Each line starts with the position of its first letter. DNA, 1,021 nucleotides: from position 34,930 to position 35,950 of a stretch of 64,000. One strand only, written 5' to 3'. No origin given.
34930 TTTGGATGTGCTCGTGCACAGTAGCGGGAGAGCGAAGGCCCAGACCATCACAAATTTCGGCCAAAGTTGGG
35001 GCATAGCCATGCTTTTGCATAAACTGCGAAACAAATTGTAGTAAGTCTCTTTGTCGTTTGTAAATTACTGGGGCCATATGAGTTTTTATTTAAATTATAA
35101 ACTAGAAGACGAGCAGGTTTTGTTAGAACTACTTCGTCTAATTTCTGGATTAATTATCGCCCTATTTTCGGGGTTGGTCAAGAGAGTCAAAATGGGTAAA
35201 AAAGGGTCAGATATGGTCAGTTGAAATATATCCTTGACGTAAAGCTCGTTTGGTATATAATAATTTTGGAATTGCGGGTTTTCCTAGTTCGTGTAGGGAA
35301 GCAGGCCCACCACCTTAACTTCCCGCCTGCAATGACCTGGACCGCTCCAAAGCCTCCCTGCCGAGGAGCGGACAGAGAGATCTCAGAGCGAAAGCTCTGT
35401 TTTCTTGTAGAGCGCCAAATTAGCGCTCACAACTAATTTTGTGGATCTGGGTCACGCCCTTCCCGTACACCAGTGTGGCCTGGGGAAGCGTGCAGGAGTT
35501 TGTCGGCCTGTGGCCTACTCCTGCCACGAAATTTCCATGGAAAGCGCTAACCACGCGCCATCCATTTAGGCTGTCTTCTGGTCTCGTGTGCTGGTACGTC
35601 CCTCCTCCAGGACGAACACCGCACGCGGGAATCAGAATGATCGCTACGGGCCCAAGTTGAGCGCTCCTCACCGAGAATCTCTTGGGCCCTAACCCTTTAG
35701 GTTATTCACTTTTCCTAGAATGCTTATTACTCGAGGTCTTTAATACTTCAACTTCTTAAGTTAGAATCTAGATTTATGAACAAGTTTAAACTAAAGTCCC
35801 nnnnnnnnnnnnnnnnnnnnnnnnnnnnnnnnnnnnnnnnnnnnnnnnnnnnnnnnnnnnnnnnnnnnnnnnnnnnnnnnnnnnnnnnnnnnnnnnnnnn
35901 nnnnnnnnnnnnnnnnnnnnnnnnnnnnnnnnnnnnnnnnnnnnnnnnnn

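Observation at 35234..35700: GC-rich ~430 nt structured element with its own strong promoter between lexA and uvrB: candidate ncRNA of unassigned class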

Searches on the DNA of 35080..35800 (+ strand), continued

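Call 67: search_with_rna_model(model_id=R2, sources=[window, L081, L082, L084, L086, L087, L088, L089, L090, L092, L093, L094, L095, L096, L097, L098, L099, L100, L101, L102, L103, L104, L105, L106, L107, L108, L109, L110, L111, L112, L113, L114, L115, L116, L117, L118, L119, L120, L121, L122, L123, L124, L125, L126, L127, L128, L129, L130, L131, L132, L133, L134, L135, L136, L137, L138, L139, L140, L141, L142, L143, L144, L145, L146, L147, L148, L149, L150, L151, L152, L153, L154, L155, L156, L157, L158, L159, L160, L161, L162, L163, L164, L165, L166, L168, L169, L170, L171, L172, L173, L174, L175, L176, L177, L178, L179, L180, L181, L182], max_evalue=10, show_alignments=0)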
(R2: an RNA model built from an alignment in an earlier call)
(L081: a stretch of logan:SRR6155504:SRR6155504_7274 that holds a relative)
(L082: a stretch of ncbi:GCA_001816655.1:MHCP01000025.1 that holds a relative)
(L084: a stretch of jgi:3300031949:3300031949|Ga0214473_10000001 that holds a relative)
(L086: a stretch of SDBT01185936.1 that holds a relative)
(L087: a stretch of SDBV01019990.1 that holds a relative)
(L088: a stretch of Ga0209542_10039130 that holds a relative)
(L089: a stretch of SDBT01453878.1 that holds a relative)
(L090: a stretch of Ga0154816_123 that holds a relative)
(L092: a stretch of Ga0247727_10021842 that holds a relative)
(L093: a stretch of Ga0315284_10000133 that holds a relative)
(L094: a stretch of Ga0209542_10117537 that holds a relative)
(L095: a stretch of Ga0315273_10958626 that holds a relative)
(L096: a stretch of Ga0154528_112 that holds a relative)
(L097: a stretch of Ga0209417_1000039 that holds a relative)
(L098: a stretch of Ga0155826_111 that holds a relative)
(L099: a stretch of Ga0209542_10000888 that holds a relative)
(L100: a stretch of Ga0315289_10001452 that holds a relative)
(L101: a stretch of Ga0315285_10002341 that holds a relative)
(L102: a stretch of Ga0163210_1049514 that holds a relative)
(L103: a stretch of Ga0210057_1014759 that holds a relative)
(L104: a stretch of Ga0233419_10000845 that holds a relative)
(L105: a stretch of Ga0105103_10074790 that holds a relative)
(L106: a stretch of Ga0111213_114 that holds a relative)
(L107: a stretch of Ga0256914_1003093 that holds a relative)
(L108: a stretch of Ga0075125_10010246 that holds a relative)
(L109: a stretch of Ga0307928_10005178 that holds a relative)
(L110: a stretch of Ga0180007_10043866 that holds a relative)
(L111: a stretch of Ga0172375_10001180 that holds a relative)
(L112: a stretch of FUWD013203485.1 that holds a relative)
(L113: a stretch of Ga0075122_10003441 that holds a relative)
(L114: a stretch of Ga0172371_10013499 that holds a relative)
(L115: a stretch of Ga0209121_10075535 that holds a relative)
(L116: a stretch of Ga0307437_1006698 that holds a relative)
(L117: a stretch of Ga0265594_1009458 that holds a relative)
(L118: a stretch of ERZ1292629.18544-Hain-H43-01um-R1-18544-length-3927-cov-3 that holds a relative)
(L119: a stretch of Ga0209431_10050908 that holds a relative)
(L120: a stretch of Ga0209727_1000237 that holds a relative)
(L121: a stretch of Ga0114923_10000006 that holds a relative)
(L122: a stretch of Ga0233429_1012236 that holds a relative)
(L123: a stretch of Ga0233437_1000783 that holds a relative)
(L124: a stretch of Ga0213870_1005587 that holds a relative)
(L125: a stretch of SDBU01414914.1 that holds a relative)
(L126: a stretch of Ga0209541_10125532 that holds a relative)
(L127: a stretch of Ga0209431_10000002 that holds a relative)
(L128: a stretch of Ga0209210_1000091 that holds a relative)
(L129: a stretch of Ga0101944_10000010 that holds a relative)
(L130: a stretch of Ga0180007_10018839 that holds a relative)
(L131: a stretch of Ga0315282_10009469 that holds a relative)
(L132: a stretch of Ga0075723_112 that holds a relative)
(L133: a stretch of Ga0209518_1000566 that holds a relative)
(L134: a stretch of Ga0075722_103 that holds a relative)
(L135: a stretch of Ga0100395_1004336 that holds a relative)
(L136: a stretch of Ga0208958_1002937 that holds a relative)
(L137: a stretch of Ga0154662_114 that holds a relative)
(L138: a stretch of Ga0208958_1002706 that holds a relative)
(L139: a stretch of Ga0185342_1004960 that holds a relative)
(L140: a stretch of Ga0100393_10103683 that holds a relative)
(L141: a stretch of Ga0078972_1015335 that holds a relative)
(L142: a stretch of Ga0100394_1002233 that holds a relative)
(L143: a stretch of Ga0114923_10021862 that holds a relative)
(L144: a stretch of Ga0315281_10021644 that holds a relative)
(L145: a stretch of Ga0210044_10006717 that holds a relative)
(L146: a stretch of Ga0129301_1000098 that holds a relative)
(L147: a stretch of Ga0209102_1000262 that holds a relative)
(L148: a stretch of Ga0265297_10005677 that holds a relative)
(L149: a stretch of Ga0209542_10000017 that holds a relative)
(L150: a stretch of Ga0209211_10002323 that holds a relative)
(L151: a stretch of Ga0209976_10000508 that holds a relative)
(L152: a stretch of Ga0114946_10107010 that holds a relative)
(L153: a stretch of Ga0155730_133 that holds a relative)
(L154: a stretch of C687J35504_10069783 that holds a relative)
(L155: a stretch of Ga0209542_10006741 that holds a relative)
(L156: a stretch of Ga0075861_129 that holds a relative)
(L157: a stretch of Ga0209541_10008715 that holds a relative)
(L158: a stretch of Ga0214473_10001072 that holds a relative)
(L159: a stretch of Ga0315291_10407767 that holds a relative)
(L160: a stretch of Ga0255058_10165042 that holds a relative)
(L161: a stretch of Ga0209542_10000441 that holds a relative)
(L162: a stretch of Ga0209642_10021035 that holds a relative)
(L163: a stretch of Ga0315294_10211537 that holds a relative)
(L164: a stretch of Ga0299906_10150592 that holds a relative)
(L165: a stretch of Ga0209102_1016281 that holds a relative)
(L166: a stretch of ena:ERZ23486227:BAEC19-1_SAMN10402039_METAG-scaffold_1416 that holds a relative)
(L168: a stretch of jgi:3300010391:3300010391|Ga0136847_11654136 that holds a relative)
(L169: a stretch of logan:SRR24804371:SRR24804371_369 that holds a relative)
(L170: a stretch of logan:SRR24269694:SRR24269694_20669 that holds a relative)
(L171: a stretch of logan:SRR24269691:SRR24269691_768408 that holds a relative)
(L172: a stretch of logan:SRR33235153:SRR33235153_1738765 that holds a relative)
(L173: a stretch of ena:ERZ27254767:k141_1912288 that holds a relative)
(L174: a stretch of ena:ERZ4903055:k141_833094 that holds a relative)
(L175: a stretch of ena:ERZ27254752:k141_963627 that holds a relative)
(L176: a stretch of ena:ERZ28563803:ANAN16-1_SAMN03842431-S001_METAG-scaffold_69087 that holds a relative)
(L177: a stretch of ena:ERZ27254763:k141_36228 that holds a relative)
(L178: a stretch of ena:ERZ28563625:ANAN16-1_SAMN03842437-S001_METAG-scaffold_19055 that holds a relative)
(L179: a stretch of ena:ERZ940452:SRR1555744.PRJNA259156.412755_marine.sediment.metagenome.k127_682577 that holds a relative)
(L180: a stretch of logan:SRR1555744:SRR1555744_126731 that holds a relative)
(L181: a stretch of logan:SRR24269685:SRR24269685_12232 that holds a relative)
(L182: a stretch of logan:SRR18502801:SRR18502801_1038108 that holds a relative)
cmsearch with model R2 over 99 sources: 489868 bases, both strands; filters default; matches with E-value up to 10: 6.
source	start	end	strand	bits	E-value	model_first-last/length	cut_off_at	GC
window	35535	35693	+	144.4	9.2e-34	1-150/150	no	0.58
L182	176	319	-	116.7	7.9e-27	1-150/150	no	0.6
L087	1234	1385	-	102.2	3.3e-23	1-150/150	no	0.55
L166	2366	2517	-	102.2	3.3e-23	1-150/150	no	0.55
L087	1353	1484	+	10.8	2.4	1-150/150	no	0.48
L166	2485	2616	+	10.8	2.4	1-150/150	no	0.48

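Call 68: search_with_rna_model(model_id=R2, sources=[L081, L092, L086, L082, L084], max_evalue=10, filters=off, show_alignments=2)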
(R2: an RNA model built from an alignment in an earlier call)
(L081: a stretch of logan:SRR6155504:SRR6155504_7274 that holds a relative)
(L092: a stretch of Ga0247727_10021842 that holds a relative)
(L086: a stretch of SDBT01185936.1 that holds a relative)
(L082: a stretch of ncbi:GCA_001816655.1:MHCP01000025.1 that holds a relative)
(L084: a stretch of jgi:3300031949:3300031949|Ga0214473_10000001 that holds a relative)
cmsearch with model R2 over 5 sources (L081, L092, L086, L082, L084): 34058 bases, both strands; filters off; matches with E-value up to 10: 11.
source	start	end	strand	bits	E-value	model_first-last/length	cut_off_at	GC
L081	3546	3701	-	14.4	0.021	1-150/150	no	0.53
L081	4952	5039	-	8.1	0.77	1-150/150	no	0.51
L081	808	945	+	7.7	0.95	1-150/150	no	0.6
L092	2482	2582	+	7.3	1.2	1-150/150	no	0.5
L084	254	418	+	6.4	2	1-150/150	no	0.55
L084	5544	5635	-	5.2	4.1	1-150/150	no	0.49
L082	2635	2723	-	5.1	4.4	1-150/150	no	0.53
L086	867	898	-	4.5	6.2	50-87/150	no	0.53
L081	4508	4617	-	3.9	8.5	1-150/150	no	0.45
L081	360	376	-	3.7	9.5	118-134/150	no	0.76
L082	6838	6931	-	3.7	9.6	1-150/150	no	0.48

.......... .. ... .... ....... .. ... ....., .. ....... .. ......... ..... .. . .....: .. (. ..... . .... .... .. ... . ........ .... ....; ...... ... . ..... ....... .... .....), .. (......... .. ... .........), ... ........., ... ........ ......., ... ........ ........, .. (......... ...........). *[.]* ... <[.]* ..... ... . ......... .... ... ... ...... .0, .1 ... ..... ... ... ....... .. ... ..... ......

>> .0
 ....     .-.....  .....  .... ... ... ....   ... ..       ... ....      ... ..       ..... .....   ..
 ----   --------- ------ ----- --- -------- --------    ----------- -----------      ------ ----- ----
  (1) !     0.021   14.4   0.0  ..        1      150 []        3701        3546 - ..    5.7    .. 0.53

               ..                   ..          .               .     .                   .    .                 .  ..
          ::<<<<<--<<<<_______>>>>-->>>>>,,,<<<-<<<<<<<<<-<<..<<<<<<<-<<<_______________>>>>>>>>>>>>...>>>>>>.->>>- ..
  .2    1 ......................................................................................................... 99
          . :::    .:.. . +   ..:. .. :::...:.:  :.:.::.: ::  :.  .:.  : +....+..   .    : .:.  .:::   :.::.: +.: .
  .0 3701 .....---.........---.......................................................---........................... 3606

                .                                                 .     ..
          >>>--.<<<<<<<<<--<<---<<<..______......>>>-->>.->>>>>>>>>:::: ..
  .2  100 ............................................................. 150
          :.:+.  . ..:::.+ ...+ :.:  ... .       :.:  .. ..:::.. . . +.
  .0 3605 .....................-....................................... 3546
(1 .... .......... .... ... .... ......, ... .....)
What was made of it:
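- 35535..35693 (+): Conserved 3' domain. Pa/Px hairpin is 35537-35565 (GCGC/GCGC). Linker is UUUAG. The long hairpin Py is 35569-35645. The terminal hairpin Pt is 35648-35689. L081 is found with R2 at E 0.02 (call 68).
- L081 is the top filter-off hit at the syntenic site (E 0.02, call 68).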

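Call 71: build_rna_model(alignment_id=A7, structure=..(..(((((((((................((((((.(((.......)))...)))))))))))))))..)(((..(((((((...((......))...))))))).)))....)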
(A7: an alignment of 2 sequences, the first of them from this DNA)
Model R3 built from alignment A7 (2 sequences, 114 columns); structure: as given.
model positions 114; base pairs 31; branch points 1; effective number of sequences 0.68; information 0.589 bits per position. Calibrated on 0.2 Mb of random sequence (short: E-values are rough).
structure used (alignment columns):
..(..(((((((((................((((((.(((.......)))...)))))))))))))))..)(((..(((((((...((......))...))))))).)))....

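Call 72: search_with_rna_model(model_id=R3, sources=[L081, L087, L182, L092, L086, L082, L084, L089, L094, L169], max_evalue=10, filters=off, show_alignments=4)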
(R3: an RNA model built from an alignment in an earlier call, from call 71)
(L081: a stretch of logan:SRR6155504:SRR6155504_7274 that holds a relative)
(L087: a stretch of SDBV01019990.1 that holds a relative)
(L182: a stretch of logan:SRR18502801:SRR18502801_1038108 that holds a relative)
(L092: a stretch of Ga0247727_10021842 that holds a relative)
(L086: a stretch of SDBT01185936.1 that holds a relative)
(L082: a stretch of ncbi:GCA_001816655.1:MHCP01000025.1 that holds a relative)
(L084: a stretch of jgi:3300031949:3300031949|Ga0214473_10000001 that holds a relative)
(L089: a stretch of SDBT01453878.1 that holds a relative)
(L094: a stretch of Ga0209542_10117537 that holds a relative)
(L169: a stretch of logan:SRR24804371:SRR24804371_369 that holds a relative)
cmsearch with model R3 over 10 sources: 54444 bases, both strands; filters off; matches with E-value up to 10: 2.
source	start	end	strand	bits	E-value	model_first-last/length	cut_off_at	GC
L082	7564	7661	+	7.6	5.5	1-114/114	no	0.39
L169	658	756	+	7.3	6.4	1-114/114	no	0.57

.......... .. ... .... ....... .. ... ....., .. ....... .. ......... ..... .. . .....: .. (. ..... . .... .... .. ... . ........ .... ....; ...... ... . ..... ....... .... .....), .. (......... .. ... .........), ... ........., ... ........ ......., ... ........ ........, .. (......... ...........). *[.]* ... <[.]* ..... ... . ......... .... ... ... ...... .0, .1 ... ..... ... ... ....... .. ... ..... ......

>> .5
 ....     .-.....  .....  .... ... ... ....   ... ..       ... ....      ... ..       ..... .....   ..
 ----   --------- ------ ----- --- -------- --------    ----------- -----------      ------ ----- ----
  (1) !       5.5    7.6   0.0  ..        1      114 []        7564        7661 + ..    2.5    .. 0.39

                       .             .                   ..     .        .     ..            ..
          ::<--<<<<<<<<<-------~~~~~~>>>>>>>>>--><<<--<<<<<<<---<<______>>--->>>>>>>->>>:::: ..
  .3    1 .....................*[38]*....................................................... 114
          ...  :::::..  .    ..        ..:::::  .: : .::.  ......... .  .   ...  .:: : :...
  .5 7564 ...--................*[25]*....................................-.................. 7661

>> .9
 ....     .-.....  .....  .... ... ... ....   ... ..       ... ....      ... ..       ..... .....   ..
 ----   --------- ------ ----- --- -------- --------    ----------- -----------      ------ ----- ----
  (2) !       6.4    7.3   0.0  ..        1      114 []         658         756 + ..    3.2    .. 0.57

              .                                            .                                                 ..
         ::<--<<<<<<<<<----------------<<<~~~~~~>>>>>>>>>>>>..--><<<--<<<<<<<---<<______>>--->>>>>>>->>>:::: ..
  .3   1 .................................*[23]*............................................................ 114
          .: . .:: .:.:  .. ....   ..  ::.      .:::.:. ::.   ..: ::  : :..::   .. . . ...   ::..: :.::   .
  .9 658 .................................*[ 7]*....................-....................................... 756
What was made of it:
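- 35268..35375 (+): 5' domain. P1 is 35268/35271-35279 with 35325-35333/35336 and encloses a variable hairpin (35296-35324). P2 follows: lower part 35337-35339 with 35373-35375, upper part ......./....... 35342-35348 with 35365-35371. Not recovered by a single-sequence covariance model (call 72).
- On Cis-regulatory leader or riboswitch of uvrB: However, the 5' domain interior is hypervariable and was not recovered by the covariance model (call 72).
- Homology of the 5' domain was not recovered by a single-sequence covariance model (call 72).
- Tried and rejected: No homologue was found (call 72).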
